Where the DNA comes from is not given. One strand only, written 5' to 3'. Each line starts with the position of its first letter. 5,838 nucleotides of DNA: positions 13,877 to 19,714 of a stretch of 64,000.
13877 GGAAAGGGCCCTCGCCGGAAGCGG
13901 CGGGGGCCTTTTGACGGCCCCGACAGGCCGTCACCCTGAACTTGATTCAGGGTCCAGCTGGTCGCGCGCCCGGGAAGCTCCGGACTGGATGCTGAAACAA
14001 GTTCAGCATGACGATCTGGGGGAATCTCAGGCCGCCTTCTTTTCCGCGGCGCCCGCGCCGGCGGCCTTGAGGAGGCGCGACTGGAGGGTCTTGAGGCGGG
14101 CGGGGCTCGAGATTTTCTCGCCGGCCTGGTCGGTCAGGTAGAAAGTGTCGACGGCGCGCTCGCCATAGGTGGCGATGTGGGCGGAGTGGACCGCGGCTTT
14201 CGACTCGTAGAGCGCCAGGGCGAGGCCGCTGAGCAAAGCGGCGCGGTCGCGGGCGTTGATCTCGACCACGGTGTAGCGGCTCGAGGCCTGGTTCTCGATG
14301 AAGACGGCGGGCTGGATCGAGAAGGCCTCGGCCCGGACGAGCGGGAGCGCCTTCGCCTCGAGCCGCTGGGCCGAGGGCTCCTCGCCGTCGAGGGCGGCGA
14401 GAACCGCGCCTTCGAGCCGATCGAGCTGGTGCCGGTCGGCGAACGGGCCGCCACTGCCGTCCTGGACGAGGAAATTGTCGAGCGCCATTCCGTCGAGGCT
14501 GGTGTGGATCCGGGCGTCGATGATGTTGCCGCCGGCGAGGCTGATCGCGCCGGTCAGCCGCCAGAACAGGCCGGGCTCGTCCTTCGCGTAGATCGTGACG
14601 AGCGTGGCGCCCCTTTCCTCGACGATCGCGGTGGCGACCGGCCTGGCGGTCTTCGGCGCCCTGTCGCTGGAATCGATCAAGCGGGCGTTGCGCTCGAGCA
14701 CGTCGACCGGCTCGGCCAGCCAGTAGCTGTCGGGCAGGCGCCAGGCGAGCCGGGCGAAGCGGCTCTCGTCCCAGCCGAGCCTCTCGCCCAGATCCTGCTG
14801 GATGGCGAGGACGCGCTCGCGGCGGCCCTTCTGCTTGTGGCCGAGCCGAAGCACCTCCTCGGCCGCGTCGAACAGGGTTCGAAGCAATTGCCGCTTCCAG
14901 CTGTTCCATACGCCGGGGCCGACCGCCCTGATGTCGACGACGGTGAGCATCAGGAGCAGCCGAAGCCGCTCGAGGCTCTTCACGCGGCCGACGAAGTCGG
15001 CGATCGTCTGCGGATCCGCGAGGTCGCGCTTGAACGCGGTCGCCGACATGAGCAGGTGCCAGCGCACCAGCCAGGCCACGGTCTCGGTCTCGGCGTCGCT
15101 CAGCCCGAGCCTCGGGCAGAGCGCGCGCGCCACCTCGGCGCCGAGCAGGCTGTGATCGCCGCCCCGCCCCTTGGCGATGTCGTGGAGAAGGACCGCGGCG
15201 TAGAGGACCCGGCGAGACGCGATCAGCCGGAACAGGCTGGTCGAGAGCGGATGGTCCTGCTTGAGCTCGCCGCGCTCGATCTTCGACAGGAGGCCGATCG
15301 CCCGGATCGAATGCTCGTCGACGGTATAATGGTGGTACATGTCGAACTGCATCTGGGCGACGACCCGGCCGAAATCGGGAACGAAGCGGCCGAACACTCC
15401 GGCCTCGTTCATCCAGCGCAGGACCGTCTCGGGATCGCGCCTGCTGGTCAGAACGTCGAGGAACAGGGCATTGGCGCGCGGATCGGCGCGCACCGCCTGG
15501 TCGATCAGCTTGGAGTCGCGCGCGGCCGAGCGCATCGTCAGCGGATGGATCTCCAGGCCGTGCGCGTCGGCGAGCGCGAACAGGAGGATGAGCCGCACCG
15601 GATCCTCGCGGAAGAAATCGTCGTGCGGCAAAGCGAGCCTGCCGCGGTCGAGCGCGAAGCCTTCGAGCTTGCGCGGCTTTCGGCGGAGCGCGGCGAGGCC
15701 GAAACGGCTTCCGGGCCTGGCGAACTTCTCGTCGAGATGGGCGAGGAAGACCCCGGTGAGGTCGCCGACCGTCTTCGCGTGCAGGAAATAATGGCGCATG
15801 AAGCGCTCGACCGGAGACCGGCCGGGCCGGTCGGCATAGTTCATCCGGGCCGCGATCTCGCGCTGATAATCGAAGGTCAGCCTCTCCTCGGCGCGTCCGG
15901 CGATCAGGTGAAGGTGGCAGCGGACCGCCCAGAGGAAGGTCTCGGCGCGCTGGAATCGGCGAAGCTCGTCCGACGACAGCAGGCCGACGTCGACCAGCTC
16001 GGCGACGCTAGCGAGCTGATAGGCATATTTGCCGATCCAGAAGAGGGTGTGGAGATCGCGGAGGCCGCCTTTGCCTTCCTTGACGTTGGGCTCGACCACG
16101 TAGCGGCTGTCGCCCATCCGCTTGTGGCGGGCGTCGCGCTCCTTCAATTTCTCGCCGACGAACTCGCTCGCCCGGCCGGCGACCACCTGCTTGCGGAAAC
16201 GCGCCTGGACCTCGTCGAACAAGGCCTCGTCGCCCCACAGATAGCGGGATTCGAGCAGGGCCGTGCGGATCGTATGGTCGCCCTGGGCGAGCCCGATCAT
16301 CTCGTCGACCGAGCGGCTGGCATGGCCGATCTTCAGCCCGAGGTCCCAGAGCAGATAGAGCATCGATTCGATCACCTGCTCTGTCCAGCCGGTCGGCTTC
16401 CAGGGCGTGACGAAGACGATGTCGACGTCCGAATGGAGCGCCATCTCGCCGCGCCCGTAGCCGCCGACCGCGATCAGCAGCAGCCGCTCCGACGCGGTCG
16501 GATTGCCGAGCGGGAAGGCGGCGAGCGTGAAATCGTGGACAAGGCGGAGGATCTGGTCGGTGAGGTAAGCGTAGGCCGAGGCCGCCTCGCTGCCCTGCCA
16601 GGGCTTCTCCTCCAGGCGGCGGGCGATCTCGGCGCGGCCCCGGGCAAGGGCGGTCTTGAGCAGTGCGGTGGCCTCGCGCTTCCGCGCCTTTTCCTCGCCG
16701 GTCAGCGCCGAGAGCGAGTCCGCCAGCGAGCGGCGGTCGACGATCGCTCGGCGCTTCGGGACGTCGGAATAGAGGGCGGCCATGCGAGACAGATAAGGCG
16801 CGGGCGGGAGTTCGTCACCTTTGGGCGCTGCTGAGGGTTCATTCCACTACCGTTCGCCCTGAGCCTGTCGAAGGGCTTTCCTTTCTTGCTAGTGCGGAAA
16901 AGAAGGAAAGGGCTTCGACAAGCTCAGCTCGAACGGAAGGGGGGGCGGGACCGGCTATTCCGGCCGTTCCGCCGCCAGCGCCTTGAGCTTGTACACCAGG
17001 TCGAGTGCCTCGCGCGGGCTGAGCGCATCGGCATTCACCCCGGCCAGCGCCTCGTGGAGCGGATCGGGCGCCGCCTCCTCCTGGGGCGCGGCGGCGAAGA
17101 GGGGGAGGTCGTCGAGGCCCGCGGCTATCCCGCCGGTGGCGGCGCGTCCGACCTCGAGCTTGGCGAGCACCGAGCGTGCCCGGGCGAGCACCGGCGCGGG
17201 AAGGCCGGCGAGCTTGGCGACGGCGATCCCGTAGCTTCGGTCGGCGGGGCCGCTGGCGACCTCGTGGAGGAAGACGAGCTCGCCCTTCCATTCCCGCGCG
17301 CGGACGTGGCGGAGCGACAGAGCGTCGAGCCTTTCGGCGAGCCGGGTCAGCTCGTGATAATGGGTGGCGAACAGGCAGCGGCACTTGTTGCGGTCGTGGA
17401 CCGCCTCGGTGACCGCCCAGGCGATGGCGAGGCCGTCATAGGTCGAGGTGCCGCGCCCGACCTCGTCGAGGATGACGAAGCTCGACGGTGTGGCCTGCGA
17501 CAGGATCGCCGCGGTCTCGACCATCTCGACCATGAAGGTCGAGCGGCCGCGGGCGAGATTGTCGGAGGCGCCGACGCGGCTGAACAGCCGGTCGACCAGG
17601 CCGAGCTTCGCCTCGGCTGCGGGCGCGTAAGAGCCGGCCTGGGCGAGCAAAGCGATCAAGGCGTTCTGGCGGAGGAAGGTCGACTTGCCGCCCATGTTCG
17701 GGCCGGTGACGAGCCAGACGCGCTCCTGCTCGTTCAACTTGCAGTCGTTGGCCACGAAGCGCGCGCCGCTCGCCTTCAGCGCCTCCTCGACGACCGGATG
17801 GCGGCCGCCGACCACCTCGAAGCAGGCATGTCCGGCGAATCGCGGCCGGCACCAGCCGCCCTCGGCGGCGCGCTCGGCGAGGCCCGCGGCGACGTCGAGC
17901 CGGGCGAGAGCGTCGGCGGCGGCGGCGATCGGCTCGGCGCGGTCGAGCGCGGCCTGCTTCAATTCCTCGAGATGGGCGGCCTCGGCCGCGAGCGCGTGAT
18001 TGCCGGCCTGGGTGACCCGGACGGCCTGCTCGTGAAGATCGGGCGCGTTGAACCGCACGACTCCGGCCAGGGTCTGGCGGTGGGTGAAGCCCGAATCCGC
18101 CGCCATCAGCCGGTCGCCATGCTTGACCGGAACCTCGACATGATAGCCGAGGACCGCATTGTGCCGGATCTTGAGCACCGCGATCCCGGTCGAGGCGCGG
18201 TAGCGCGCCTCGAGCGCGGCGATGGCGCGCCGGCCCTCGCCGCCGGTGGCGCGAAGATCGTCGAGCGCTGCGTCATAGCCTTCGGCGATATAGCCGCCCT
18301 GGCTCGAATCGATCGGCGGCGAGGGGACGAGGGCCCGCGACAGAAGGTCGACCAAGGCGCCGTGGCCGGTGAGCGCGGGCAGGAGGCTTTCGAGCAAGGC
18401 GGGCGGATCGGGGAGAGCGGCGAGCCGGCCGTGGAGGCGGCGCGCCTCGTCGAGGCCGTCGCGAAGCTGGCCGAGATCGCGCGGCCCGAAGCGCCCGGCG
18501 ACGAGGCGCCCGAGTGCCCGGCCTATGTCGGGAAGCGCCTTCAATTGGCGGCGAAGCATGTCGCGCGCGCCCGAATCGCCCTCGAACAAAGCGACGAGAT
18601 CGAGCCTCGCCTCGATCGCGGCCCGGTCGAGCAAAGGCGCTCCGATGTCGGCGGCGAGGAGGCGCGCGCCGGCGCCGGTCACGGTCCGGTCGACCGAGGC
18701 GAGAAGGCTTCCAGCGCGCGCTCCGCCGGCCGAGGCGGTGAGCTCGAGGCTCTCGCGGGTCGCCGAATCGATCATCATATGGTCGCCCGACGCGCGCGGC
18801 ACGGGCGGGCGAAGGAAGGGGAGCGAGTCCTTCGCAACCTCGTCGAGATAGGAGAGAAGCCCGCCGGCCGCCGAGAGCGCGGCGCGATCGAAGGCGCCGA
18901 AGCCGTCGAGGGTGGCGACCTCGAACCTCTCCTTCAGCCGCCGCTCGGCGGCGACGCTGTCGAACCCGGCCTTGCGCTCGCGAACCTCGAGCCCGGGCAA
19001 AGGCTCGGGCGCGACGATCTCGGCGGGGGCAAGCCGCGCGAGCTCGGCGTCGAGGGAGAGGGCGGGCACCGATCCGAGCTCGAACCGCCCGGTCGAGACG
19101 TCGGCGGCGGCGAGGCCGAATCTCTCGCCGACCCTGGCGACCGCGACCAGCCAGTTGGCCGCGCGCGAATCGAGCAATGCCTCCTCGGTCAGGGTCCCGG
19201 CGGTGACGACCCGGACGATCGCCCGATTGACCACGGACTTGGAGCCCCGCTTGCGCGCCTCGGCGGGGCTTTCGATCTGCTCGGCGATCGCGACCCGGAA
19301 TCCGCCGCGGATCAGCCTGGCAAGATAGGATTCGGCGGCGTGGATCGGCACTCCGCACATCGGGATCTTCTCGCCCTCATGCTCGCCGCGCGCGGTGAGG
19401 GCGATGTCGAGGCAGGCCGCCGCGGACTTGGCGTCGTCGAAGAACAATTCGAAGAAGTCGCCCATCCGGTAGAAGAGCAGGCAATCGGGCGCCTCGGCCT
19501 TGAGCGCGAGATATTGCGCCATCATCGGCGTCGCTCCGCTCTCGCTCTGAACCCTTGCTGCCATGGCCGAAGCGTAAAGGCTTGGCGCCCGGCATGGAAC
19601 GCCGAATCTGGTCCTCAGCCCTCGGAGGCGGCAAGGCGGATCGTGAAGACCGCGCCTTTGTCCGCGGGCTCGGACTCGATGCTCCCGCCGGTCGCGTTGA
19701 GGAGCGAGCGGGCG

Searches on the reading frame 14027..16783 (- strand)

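Call 80: search_protein_families(library=pfam, proteins=[window:14027-16783:-], max_evalue=0.0001)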
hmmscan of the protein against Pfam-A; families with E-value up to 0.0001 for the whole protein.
window:14027-16783:- (918 aa): 3 families
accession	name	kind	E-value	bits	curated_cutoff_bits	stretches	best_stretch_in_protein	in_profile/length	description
PF08335.16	GlnD_UR_UTase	-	5.5e-48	163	21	1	208-346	2-140/141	GlnD PII-uridylyltransferase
PF01966.28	HD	-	2.3e-10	41.2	22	1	488-583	1-92/116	HD domain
PF01842.31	ACT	-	5e-07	29.8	27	1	728-775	2-50/66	ACT domain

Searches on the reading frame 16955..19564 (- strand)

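Call 80: search_protein_families(library=pfam, proteins=[window:16955-19564:-], max_evalue=0.0001)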
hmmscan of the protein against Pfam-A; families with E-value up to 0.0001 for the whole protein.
window:16955-19564:- (869 aa): 5 families
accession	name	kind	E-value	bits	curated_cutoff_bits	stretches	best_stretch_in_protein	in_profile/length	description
PF00488.27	MutS_V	-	9e-82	274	30.2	1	617-804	1-188/188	MutS domain V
PF01624.25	MutS_I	-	6.6e-39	133.1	20.6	1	12-128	1-112/113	MutS domain I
PF05192.23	MutS_III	-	1.8e-38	133.3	34.1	1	268-563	1-194/194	MutS domain III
PF05188.22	MutS_II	-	1.3e-17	64.9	25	1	137-249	1-130/133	MutS domain II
PF05190.23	MutS_IV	-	6e-15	55.7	22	1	429-520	1-89/92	MutS family domain IV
